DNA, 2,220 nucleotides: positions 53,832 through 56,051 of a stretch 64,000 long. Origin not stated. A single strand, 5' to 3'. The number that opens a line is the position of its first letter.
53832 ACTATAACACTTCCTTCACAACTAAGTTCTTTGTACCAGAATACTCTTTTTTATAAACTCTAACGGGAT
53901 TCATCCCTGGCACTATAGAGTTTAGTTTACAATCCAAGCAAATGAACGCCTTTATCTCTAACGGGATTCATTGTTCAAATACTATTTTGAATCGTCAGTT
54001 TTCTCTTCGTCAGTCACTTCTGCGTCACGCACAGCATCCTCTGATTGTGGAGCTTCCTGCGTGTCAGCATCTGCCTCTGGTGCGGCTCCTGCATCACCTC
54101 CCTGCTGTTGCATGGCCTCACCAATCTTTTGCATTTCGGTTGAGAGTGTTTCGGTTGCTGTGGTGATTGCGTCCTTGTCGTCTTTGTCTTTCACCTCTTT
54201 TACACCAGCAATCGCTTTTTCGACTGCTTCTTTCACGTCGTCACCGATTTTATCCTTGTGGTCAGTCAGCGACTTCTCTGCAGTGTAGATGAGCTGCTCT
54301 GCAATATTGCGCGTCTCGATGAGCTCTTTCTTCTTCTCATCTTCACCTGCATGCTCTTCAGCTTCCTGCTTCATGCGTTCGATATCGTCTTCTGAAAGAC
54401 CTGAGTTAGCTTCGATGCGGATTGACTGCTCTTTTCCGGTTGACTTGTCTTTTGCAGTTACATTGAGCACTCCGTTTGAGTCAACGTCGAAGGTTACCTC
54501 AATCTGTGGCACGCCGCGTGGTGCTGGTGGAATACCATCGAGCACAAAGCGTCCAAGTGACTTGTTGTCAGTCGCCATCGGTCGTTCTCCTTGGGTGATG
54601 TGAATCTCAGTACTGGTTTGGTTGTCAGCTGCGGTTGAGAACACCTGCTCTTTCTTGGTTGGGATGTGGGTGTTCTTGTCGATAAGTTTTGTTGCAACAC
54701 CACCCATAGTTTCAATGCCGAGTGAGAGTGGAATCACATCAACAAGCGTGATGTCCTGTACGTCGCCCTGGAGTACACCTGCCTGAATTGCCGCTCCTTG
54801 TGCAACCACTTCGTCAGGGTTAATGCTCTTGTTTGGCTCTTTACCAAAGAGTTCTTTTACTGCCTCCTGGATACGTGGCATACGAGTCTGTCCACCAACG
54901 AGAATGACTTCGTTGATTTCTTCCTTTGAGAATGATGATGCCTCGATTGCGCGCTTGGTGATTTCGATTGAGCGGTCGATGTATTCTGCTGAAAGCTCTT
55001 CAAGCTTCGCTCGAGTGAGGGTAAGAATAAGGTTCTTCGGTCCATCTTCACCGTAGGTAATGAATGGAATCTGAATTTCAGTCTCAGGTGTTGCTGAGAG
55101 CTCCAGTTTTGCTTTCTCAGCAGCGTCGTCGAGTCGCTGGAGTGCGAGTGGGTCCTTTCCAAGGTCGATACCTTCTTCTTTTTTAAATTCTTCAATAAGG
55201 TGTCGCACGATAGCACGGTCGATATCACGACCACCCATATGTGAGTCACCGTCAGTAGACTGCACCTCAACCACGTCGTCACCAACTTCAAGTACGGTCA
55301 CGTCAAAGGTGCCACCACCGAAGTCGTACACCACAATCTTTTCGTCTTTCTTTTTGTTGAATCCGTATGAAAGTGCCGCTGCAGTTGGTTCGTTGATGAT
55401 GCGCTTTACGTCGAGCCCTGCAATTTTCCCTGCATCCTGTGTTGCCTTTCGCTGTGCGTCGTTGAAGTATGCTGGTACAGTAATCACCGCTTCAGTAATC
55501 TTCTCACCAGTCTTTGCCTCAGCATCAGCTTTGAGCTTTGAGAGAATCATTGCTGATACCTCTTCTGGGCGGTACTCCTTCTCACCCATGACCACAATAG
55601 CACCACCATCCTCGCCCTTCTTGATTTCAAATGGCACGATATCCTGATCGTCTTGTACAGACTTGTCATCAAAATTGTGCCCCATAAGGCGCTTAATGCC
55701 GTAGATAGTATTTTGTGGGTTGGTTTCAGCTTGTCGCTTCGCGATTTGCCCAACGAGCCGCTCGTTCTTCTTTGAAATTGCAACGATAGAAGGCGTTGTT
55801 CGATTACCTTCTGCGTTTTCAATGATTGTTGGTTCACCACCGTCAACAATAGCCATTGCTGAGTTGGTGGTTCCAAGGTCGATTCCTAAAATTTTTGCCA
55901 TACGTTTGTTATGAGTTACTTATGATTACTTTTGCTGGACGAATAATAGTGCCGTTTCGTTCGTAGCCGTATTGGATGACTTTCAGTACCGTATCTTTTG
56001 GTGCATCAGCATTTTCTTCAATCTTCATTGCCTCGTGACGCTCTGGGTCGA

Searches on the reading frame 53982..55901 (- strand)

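Call 56: search_protein_families(library=ncbifam, proteins=[window:53982-55901:-], max_evalue=1e-10)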
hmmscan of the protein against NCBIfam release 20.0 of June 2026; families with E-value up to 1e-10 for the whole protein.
window:53982-55901:- (639 aa): 11 families
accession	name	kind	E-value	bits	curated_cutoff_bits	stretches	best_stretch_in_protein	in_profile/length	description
NF001413.0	PRK00290.1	equivalog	2.8e-279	927.8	648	1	1-634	1-623/625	molecular chaperone DnaK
TIGR02350.1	prok_dnaK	equivalog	3.8e-269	894.1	822.55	1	3-599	1-596/596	molecular chaperone DnaK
NF009947.0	PRK13411.1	equivalog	2.2e-242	805.9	1002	1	1-630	1-633/662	molecular chaperone DnaK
NF009946.0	PRK13410.1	equivalog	2.2e-229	763.1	1019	1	1-603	1-607/669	molecular chaperone DnaK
NF003520.0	PRK05183.1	subfamily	6.5e-176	586.4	620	1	5-593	22-600/621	Fe-S protein assembly chaperone HscA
TIGR01991.1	HscA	equivalog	1.7e-174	581.7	708.55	1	5-592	2-579/600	Fe-S protein assembly chaperone HscA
NF002399.0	PRK01433.1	equivalog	1.4e-115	387.1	743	1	4-593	21-573/595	Fe-S protein assembly chaperone HscA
NF008673.0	PRK11678.1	equivalog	5.5e-20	71.6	331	0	113-219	127-241/450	molecular chaperone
NF011660.0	PRK15080.1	equivalog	9.3e-12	44.7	182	0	117-222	76-176/277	ethanolamine utilization protein EutJ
TIGR02529.1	EutJ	subfamily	2.8e-11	43.4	152.1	1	117-222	43-143/239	ethanolamine utilization protein EutJ family protein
NF010539.0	PRK13927.1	subfamily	7.4e-11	41.5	293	0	118-240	82-199/339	rod shape-determining protein MreB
